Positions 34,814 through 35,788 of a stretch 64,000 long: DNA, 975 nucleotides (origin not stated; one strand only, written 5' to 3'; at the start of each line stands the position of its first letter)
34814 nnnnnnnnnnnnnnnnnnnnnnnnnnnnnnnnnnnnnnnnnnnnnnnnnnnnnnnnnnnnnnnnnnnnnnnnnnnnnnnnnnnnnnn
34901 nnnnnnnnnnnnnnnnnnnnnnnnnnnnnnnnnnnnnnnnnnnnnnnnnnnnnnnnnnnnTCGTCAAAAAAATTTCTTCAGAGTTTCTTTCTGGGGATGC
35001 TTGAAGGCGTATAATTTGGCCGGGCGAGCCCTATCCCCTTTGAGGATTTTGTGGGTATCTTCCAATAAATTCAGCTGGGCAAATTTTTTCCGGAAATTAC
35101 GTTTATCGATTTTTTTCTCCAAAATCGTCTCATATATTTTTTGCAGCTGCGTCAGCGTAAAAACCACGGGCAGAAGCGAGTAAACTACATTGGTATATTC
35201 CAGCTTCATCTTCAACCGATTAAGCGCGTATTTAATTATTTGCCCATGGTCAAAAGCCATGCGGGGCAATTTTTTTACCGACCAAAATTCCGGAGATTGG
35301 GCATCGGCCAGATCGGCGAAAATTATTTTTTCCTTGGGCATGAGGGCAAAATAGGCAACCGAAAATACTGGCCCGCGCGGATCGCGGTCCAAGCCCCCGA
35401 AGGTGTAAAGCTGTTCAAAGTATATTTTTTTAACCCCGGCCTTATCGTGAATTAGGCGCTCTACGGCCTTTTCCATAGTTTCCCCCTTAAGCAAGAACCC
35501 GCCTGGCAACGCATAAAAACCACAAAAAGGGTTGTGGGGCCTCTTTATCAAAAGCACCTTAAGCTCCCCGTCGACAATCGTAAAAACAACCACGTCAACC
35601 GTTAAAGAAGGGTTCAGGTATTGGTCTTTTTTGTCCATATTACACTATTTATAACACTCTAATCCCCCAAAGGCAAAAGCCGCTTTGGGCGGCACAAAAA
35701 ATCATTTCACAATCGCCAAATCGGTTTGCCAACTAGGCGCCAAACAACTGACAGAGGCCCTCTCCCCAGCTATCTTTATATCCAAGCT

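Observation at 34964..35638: NrtR-like Nudix/wHTH regulator with a degenerate Nudix box directly upstream of the triad operon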

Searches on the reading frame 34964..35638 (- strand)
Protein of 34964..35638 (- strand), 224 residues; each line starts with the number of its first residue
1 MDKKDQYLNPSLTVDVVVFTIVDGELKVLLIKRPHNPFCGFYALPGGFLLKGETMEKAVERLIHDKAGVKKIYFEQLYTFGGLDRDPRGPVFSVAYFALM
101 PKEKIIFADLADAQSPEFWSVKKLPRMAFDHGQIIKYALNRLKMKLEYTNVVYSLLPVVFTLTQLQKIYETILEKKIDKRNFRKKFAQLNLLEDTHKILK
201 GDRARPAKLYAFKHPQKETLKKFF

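Call 3: search_protein_families(library=pfam, proteins=[window:34964-35638:-], max_evalue=0.01)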
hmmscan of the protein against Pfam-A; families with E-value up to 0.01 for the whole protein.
window:34964-35638:- (224 aa): 3 families
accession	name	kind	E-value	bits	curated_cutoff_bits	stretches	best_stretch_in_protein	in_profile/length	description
PF21906.2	NrtR_WHD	-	8.6e-24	83.9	27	1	153-212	2-61/61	NrtR DNA-binding winged helix domain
PF19368.5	AraR_C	-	1.3e-11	45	23.8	1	148-218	1-72/82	AraR C-terminal winged HTH domain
PF00293.34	NUDIX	-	5.5e-11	43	21.1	1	14-136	4-132/134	NUDIX domain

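Call 4: search_protein_families(library=ncbifam, proteins=[window:34964-35638:-], max_evalue=0.01)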
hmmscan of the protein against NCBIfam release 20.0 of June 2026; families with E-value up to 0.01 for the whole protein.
window:34964-35638:- (224 aa): 12 families
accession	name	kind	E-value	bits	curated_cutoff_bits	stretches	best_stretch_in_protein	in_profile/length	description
NF050029.2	TransRepNtr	equivalog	2.4e-45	154.9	400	1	4-213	14-226/245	ADPR responsive transcriptional repressor NtrR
NF011963.0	PRK15434.1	subfamily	3.5e-06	26.8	146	1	12-70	18-73/159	GDP-mannose mannosyl hydrolase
NF006530.0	PRK08999.1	equivalog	2e-05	23.8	245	1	13-72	5-65/315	Nudix family hydrolase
NF003790.0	PRK05379.2-2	equivalog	3.2e-05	23.2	403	1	10-95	212-302/354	bifunctional nicotinamide mononucleotide adenylyltransferase/ADP-ribose pyrophosphatase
NF003787.0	PRK05379.1-4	equivalog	5e-05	22.4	449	1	13-70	210-263/346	bifunctional nicotinamide-nucleotide adenylyltransferase/Nudix hydroxylase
NF003786.0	PRK05379.1-2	equivalog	6.6e-05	22.3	397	1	12-68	219-271/354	bifunctional nicotinamide-nucleotide adenylyltransferase/Nudix hydroxylase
NF003785.0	PRK05379.1-1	equivalog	0.00031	20.1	418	1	12-77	204-264/347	bifunctional nicotinamide-nucleotide adenylyltransferase/Nudix hydroxylase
NF003791.0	PRK05379.2-3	equivalog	0.00043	19.6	409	1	12-70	203-257/340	bifunctional nicotinamide-nucleotide adenylyltransferase/Nudix hydroxylase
NF003788.0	PRK05379.1-5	equivalog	0.00051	19.4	354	1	12-67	214-265/351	bifunctional nicotinamide-nucleotide adenylyltransferase/Nudix hydroxylase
TIGR00586.1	mutt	equivalog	0.0013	18.8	97.9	1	17-79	8-71/129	8-oxo-dGTP diphosphatase MutT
NF008044.0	PRK10776.1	equivalog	0.0025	17.7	148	1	16-77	6-68/130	8-oxo-dGTP diphosphatase MutT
NF001299.0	PRK00241.1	equivalog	0.0055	16.2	158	0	17-70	138-189/263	NAD(+) diphosphatase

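Call 5: search_solved_structures(query=window:34964-35638:-, max_evalue=0.01, show_alignments=3)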
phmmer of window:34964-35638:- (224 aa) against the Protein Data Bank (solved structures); distinct sequences matched with E-value up to 0.01: 16.
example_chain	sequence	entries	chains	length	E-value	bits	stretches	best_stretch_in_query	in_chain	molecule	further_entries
5bs6_A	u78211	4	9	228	9.8e-42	146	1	12-213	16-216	transcriptional regulator AraR | transcriptional factor AraR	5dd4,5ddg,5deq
3gz5_A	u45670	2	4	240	5.3e-36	127.3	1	11-214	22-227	MutT/nudix family protein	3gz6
2fml_A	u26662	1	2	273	1.5e-26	96.4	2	5-116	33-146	MutT/nudix family protein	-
3gz8_A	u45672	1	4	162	7.9e-23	84.2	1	11-146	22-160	MutT/nudix family protein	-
7q91_A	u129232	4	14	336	7.1e-16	61.5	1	127-214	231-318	NADQ transcription factor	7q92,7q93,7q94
3i9x_A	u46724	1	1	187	4e-09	39.4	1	35-142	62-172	mutT/nudix family protein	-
2yyh_A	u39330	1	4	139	4e-09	39.4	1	9-136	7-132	8-OXO-dGTPase domain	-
2qjo_A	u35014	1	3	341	0.00034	23.3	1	13-138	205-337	Bifunctional NMN adenylyltransferase/Nudix hydrolase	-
1rya_A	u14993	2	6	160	0.0005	22.7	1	19-70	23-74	GDP-mannose mannosyl hydrolase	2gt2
2i8t_A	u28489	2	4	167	0.00054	22.6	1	19-70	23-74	GDP-mannose mannosyl hydrolase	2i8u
2gt4_A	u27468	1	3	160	0.00063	22.4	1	19-70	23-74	GDP-mannose mannosyl hydrolase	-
3cng_A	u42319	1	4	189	0.00067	22.3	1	15-80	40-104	NUDIX hydrolase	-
3hhj_A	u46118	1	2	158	0.0021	20.7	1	14-70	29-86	Mutator mutT protein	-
3r03_A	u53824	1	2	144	0.0047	19.6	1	17-69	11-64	NUDIX hydrolase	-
3ees_A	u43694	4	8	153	0.0064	19.1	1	21-71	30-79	Probable pyrophosphohydrolase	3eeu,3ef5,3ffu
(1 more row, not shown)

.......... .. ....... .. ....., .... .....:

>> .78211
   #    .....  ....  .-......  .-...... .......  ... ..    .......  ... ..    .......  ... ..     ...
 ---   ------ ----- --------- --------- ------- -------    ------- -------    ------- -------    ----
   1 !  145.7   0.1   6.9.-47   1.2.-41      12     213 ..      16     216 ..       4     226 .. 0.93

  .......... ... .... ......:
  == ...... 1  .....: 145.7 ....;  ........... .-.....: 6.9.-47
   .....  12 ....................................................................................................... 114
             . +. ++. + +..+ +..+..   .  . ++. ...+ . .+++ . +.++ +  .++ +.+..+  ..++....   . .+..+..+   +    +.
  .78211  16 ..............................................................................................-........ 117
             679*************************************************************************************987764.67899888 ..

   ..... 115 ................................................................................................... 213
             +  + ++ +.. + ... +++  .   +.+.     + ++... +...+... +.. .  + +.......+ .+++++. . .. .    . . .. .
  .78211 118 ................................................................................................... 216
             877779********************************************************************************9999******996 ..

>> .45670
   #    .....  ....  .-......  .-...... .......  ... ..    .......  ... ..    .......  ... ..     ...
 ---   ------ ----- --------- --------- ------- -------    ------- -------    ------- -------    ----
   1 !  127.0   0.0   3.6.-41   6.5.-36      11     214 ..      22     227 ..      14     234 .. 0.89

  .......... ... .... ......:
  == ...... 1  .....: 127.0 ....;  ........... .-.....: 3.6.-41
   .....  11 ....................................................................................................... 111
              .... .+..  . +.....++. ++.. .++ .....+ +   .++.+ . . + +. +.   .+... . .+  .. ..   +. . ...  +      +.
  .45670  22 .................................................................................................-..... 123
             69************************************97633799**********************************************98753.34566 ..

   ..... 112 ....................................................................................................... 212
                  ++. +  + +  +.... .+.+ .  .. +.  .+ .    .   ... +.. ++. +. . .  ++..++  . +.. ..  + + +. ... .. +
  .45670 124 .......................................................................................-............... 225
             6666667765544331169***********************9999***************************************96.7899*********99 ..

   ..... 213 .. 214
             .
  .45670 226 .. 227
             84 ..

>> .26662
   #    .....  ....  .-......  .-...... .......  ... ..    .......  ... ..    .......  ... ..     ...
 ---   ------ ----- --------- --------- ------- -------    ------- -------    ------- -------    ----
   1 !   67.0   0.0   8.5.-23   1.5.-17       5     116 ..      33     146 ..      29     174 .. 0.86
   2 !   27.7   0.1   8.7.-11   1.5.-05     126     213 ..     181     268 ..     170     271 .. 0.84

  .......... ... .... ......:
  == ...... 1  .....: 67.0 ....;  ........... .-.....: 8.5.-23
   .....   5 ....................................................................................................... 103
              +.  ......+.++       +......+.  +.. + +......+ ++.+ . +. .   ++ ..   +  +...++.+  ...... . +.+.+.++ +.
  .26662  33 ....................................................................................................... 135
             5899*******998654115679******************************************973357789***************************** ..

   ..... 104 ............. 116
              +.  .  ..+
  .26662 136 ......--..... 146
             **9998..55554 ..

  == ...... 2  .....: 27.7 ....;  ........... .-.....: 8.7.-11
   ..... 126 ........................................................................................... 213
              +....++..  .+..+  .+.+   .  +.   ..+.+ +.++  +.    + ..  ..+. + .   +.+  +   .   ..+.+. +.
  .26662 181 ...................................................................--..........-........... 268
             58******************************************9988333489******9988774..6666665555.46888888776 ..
